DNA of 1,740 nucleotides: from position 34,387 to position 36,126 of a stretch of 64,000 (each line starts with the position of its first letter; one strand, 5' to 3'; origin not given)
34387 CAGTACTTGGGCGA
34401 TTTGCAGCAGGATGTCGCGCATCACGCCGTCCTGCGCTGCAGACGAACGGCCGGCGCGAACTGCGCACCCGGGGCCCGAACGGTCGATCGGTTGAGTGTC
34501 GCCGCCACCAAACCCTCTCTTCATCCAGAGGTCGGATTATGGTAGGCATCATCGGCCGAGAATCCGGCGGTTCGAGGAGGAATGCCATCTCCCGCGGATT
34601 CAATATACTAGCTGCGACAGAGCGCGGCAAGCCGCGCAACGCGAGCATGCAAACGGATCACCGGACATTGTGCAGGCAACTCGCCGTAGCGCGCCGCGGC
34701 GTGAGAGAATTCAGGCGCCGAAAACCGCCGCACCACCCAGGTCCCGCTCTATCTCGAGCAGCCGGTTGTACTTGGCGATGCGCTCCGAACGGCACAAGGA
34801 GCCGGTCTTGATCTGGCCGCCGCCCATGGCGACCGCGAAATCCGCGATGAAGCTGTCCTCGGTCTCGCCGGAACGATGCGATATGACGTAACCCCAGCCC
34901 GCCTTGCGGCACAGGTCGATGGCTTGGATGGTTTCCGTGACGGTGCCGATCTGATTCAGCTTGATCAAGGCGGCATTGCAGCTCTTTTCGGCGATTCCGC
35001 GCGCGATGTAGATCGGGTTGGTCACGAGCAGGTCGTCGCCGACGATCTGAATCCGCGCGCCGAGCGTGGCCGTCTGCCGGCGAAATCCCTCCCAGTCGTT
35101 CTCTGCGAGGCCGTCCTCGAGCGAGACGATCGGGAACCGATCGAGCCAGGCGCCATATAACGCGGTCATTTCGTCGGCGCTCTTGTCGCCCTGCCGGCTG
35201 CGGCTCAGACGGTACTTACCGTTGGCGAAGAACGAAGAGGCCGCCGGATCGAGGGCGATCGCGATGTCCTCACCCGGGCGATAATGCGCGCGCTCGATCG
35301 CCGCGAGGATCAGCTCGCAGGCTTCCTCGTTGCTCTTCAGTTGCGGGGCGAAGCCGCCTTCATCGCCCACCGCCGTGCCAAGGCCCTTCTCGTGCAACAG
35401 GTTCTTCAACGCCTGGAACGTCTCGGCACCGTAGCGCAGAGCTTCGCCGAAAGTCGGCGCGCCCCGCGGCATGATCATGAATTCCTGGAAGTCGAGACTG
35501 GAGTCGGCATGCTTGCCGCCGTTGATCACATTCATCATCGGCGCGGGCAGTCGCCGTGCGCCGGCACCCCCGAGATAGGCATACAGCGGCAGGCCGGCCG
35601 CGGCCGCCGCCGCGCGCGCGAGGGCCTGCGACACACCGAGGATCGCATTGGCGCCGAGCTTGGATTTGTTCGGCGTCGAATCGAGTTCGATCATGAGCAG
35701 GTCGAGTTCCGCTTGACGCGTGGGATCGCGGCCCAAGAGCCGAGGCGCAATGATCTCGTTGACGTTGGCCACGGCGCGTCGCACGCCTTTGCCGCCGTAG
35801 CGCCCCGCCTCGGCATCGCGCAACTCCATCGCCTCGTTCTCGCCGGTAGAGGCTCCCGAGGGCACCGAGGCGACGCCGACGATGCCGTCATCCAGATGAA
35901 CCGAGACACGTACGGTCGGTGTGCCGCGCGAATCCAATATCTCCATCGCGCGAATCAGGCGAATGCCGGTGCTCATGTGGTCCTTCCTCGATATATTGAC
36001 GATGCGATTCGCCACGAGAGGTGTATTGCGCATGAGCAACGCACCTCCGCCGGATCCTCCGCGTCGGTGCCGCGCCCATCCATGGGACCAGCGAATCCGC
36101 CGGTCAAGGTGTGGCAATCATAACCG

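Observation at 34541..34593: Fluoride riboswitch aptamer recognised directly in the sequence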

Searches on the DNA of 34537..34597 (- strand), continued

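Call 32: search_with_rna_model(model_id=R1, sources=[window, L001, L002, L003, L004, L005, L006, L007, L008, L009, L010, L011, L012, L013, L014, L015, L016, L017, L018, L019, L020, L021, L022, L023, L024, L025, L026, L027, L028, L029, L030, L031, L032, L033, L034, L035, L036, L037, L038, L039, L040, L041, L042, L043, L044, L045, L046, L047, L048, L049, L050, L051, L052, L053, L054, L055, L056, L057, L058, L059, L060, L061, L062, L063, L064, L065, L066, L067, L068, L069, L070, L071, L072, L073, L074, L075, L076, L077, L078, L079, L080], max_evalue=0.000001, make_alignment=true)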
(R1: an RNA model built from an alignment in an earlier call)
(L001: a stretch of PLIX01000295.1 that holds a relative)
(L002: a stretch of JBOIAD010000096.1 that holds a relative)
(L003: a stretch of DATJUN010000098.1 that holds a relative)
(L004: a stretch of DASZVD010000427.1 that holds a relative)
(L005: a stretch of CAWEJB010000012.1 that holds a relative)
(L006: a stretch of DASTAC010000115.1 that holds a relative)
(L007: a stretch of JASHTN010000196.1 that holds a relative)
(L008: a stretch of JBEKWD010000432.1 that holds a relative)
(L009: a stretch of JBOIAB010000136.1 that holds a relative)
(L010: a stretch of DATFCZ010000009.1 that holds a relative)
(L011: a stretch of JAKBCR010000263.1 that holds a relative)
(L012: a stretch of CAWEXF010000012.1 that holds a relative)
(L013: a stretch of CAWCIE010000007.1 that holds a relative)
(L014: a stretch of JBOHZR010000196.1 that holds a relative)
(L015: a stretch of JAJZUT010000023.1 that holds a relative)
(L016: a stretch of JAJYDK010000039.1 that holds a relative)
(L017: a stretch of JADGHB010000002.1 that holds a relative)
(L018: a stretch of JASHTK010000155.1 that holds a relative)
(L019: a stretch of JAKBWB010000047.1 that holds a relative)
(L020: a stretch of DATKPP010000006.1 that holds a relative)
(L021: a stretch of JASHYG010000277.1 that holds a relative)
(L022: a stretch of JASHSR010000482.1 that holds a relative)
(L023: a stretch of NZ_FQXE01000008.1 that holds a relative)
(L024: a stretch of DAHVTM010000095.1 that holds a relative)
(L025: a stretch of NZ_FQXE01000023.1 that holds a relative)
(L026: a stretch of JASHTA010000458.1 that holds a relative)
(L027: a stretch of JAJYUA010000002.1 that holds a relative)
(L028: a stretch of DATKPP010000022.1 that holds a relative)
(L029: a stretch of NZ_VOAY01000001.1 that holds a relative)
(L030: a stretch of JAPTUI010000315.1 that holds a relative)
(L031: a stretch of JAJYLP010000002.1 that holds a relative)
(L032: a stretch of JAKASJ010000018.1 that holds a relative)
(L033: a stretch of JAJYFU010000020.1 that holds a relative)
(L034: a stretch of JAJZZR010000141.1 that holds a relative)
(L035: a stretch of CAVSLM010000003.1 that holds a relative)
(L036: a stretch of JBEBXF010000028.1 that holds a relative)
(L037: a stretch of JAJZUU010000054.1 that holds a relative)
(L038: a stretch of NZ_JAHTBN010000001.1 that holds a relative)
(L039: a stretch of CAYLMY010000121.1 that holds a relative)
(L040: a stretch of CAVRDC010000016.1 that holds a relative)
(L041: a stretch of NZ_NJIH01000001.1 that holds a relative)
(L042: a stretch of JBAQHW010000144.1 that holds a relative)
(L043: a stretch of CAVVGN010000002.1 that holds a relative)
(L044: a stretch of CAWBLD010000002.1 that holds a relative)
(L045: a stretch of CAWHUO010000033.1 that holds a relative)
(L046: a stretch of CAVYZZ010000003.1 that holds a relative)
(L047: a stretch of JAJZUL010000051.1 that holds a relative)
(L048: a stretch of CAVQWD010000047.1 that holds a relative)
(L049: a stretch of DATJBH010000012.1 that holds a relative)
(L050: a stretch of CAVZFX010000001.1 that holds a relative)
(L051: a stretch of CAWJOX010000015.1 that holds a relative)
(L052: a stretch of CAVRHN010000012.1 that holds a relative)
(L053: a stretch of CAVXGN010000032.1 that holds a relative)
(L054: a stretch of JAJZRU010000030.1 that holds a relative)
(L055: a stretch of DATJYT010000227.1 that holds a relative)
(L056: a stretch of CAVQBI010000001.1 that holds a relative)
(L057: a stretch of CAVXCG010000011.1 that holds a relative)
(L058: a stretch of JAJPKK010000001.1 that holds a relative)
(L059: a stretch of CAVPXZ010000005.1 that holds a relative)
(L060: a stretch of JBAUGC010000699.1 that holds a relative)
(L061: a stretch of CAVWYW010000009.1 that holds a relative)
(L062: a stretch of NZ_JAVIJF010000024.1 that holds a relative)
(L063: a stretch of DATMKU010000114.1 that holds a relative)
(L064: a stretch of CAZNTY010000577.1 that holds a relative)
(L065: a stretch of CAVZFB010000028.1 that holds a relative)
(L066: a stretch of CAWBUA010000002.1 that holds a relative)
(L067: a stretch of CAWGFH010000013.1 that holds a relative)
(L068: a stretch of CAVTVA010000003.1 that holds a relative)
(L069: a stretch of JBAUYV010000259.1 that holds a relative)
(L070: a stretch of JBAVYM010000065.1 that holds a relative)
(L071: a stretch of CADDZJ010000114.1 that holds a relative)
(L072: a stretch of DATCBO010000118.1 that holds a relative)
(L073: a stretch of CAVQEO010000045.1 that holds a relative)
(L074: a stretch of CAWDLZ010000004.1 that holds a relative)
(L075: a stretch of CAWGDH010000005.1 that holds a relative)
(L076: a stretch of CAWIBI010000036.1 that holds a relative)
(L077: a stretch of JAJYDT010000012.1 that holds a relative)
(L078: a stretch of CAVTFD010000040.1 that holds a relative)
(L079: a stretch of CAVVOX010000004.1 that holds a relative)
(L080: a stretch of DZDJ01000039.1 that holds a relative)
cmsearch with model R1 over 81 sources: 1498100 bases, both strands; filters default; matches with E-value up to 0.000001: 143.
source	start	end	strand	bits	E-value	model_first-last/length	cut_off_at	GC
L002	2919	2978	+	73.3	1.5e-21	1-60/60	no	0.55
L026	6599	6658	+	72.9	2e-21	1-60/60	no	0.57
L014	6635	6696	+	69.8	2.3e-20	1-60/60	no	0.56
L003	4639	4698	+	69.4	3.1e-20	1-60/60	no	0.6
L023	19240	19301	-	69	4.1e-20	1-60/60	no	0.6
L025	19240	19301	-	69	4.1e-20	1-60/60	no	0.6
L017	6688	6746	+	68.9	4.6e-20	1-60/60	no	0.49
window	34537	34597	-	68.7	5.3e-20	1-60/60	no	0.61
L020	11321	11381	-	68.4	6.6e-20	1-60/60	no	0.59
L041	14551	14612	+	68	9e-20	1-60/60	no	0.55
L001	6666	6728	+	67.8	1e-19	1-60/60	no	0.51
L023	6656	6715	+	67.4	1.4e-19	1-60/60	no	0.5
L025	6656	6715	+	67.4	1.4e-19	1-60/60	no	0.5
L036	7307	7368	-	66.6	2.7e-19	1-60/60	no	0.6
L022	6593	6651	+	66.5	2.9e-19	1-60/60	no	0.54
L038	6633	6694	+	66.4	3e-19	1-60/60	no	0.53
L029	6658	6716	+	66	4.2e-19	1-60/60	no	0.46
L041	6624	6685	+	65.7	5.5e-19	1-60/60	no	0.52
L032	6377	6434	+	65.1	8.4e-19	1-60/60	no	0.62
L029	19265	19324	-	64.9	9.7e-19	1-60/60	no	0.52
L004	6631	6689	+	64.8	1.1e-18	1-60/60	no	0.59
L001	4893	4953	+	64.6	1.2e-18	1-60/60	no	0.61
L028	6678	6738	+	64.5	1.3e-18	1-60/60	no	0.57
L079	5982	6039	+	62.6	5.8e-18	1-60/60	no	0.62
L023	19866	19929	+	62.2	7.8e-18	1-60/60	no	0.52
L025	19866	19929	+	62.2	7.8e-18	1-60/60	no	0.52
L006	6484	6544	-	61.5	1.3e-17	1-60/60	no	0.64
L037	6293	6350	+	61.4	1.5e-17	1-60/60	no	0.57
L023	4794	4855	-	61.4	1.5e-17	1-60/60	no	0.56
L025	4794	4855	-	61.4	1.5e-17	1-60/60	no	0.56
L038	14450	14511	+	61.3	1.6e-17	1-60/60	no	0.56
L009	1850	1910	-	61.3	1.7e-17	1-60/60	no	0.64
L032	15985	16043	+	59.6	5.9e-17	1-60/60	no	0.59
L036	7462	7526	+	59.4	7.1e-17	1-60/60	no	0.63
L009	11416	11472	-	58.6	1.3e-16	1-60/60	no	0.65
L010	6486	6546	-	58.5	1.4e-16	1-60/60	no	0.61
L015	4277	4342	-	58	2.1e-16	1-60/60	no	0.56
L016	4277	4342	-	58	2.1e-16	1-60/60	no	0.56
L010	6641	6705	+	58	2.1e-16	1-60/60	no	0.58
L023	6507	6569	-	57.4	3.4e-16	1-60/60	no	0.51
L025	6507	6569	-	57.4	3.4e-16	1-60/60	no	0.51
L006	6640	6705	+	56.9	4.8e-16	1-60/60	no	0.58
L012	6695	6759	+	56.9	5e-16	1-60/60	no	0.58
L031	6632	6696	+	56.7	5.7e-16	1-60/60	no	0.54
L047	2458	2515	+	56.7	5.8e-16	1-60/60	no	0.64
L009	2007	2071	+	56.7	5.8e-16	1-60/60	no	0.57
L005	6689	6753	+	56.6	6.2e-16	1-60/60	no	0.6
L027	6635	6699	+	56.5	6.5e-16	1-60/60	no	0.65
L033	6642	6707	+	54.9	2.3e-15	1-60/60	no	0.59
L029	6390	6452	-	54.6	2.9e-15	1-60/60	no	0.43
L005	6532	6592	-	54.2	4e-15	1-60/60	no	0.66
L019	6645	6710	+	54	4.5e-15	1-60/60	no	0.59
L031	6477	6538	-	53.6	6.1e-15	1-60/60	no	0.65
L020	2465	2529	+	52.5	1.5e-14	1-60/60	no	0.55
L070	4865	4921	+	52.4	1.6e-14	1-60/60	no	0.58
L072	6040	6100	+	52.3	1.7e-14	1-60/60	no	0.62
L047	13671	13725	+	52.2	1.9e-14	1-60/60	no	0.64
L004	2750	2816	+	52.1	2e-14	1-60/60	no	0.63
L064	5456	5513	+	51.5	3.2e-14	1-60/60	no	0.6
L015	6662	6726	+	51.5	3.2e-14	1-60/60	no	0.6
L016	6662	6726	+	51.5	3.2e-14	1-60/60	no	0.6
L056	6730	6787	+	51.3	3.7e-14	1-60/60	no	0.62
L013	6698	6759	+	51.2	4e-14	1-60/60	no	0.6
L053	6695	6752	+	51.1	4.4e-14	1-60/60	no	0.6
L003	2012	2069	-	50.9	5e-14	1-60/60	no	0.59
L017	18445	18504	-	50.8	5.5e-14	1-60/60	no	0.55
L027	6487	6549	-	50.7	5.8e-14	1-60/60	no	0.59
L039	176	234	+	50.3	8.2e-14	1-60/60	no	0.61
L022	14552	14608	+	50.1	9.1e-14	1-60/60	no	0.61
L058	6144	6199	-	49.8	1.2e-13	1-60/60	no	0.62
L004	6381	6441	-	49.7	1.3e-13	1-60/60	no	0.61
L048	3349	3404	+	48.9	2.3e-13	1-60/60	no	0.61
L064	3320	3378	+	48.6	3.1e-13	1-60/60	no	0.54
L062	16679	16736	+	48.4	3.6e-13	1-60/60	no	0.57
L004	15260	15319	+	48.3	3.7e-13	1-60/60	no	0.6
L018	4918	4973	+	48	4.7e-13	1-60/60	no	0.64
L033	6485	6546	-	46.8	1.2e-12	1-60/60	no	0.68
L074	6734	6790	+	46.8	1.2e-12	1-60/60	no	0.54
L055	4705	4761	+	46.5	1.5e-12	1-60/60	no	0.61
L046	6696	6752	+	46.3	1.7e-12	1-60/60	no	0.61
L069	5546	5601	+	46.1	2.1e-12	1-60/60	no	0.61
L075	1904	1960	+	46.1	2.2e-12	1-60/60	no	0.53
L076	6683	6739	+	45.7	2.9e-12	1-60/60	no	0.54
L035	6587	6648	+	45.2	4.2e-12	1-60/60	no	0.55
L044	6695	6751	+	45.1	4.7e-12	1-60/60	no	0.61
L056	5770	5824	+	45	4.9e-12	1-60/60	no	0.65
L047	5272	5328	+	44.8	5.6e-12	1-60/60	no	0.65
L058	16205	16260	+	44.4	7.8e-12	1-60/60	no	0.57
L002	1700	1759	-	43.6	1.4e-11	1-60/60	no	0.62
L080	6664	6720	+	43.4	1.7e-11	1-60/60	no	0.54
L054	4254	4331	+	43.3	1.8e-11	1-60/60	no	0.71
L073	6677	6733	+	43.3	1.8e-11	1-60/60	no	0.54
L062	6668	6725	+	43.3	1.8e-11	1-60/60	no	0.55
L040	6726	6782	+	42.5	3.5e-11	1-60/60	no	0.6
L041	6420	6483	-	42.4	3.6e-11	1-60/60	no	0.56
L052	6728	6784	+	42.3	4e-11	1-60/60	no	0.54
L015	6507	6567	-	42.3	4.1e-11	1-60/60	no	0.62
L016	6507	6567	-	42.3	4.1e-11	1-60/60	no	0.62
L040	3097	3167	-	42.2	4.2e-11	1-60/60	no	0.65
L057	6655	6711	+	42.2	4.3e-11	1-60/60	no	0.63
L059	6697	6753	+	42.2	4.3e-11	1-60/60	no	0.6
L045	6696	6751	+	42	4.8e-11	1-60/60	no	0.59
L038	6441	6504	-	41.8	5.8e-11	1-60/60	no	0.55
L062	5812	5867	+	41.7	6.1e-11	1-60/60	no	0.68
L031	16073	16129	-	41.7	6.4e-11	1-60/60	no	0.68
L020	1513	1569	+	41.2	9.2e-11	1-60/60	no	0.6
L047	857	918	-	41.1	1e-10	1-60/60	no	0.69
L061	6686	6742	+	40.4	1.8e-10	1-60/60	no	0.56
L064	3150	3206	-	40.2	2.1e-10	1-60/60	no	0.65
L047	1847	1903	-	39.8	2.7e-10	1-60/60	no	0.68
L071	187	243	+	39.8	2.8e-10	1-60/60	no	0.46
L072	6732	6786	+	39.6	3.2e-10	1-60/60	no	0.58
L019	6488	6549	-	39.5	3.3e-10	1-60/60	no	0.65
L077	6745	6801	+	39.2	4.2e-10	1-60/60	no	0.56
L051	3190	3258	-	39.1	4.5e-10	1-60/60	no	0.67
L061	3190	3258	-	39.1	4.5e-10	1-60/60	no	0.67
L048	3198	3267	-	39.1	4.8e-10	1-60/60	no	0.63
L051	6687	6743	+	39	5e-10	1-60/60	no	0.61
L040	3263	3319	+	38.1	1e-09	1-60/60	no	0.61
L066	6683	6738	+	37.9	1.1e-09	1-60/60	no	0.59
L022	6352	6398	-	37.5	1.7e-09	6-53/60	no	0.64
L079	6702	6758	+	37.2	2.1e-09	1-60/60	no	0.6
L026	6440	6503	-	36.8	2.8e-09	1-60/60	no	0.67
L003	2213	2267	+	36.5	3.6e-09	1-60/60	no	0.64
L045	3333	3389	+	36.4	3.8e-09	1-60/60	no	0.63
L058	5161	5230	+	36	5.3e-09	1-60/60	no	0.54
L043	6734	6789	+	35.9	5.8e-09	1-60/60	no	0.62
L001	4479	4535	-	35.7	6.6e-09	1-60/60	no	0.6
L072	2518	2572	+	35.1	1.1e-08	1-60/60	no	0.6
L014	5910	5965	+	34.7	1.4e-08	1-60/60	no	0.64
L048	6702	6776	+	34.6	1.5e-08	1-60/60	no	0.57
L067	6354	6409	+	34.5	1.7e-08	1-60/60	no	0.62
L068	6707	6765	+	34.2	2e-08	1-60/60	no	0.69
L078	6733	6791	+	33.6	3.4e-08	1-60/60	no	0.64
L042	6698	6753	+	33.4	3.8e-08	1-60/60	no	0.55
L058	16014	16070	-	33.4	3.9e-08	1-60/60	no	0.58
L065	6733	6791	+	33.3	4.2e-08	1-60/60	no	0.63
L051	3355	3409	+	33.3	4.2e-08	1-60/60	no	0.55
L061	3355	3409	+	33.3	4.2e-08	1-60/60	no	0.55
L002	1880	1939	+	32.6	7.3e-08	1-60/60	no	0.62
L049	6738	6792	+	31.8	1.4e-07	1-60/60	no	0.56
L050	6704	6759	+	30.8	2.9e-07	1-60/60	no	0.62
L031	14475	14531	-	30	5.5e-07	1-60/60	no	0.63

Alignment A3: 143 matches aligned to the model, 111 columns, each read 5' to 3' on its own strand. Consensus structure (alignment columns), stored with it:
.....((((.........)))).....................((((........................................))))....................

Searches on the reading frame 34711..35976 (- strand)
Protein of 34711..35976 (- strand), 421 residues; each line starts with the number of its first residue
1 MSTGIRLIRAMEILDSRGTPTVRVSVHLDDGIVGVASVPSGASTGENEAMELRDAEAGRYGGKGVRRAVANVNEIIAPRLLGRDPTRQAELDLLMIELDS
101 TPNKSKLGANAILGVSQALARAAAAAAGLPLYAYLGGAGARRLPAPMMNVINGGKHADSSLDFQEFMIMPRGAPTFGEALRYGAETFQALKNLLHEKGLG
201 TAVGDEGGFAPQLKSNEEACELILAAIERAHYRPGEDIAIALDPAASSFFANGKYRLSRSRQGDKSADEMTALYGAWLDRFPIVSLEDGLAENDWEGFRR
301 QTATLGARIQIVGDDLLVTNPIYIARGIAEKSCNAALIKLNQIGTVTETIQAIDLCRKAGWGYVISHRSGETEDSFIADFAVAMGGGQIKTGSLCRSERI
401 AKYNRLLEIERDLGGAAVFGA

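Call 10: search_protein_families(library=pfam, proteins=[window:34711-35976:-])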
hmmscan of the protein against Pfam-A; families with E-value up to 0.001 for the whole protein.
window:34711-35976:- (421 aa): 4 families
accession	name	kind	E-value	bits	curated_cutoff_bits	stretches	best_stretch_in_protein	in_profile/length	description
PF00113.28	Enolase_C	-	3e-114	381.7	21.5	1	142-419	3-287/296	Enolase, C-terminal TIM barrel domain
PF03952.21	Enolase_N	-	9.6e-55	184.8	35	1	5-135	1-131/131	Enolase, N-terminal domain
PF13378.12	MR_MLE_C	-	4.3e-05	23.7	29.4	1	271-371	60-158/219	Enolase C-terminal domain-like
PF07476.17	MAAL_C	-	0.00029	20.5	27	1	298-384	129-216/249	Methylaspartate ammonia-lyase C-terminus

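Call 54: search_protein_families(library=ncbifam, proteins=[window:34711-35976:-])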
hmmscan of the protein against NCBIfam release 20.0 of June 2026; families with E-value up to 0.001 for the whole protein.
window:34711-35976:- (421 aa): 3 families
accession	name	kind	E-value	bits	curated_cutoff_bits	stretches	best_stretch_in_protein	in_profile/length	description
TIGR01060.2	eno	equivalog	7.2e-185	614.6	300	1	5-419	1-416/425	phosphopyruvate hydratase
NF006223.0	PRK08350.1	equivalog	2.2e-21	76.5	624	1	65-153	49-137/341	hypothetical protein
TIGR01502.1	B_methylAsp_ase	equivalog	0.00026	20.1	286.15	0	70-126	90-143/408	methylaspartate ammonia-lyase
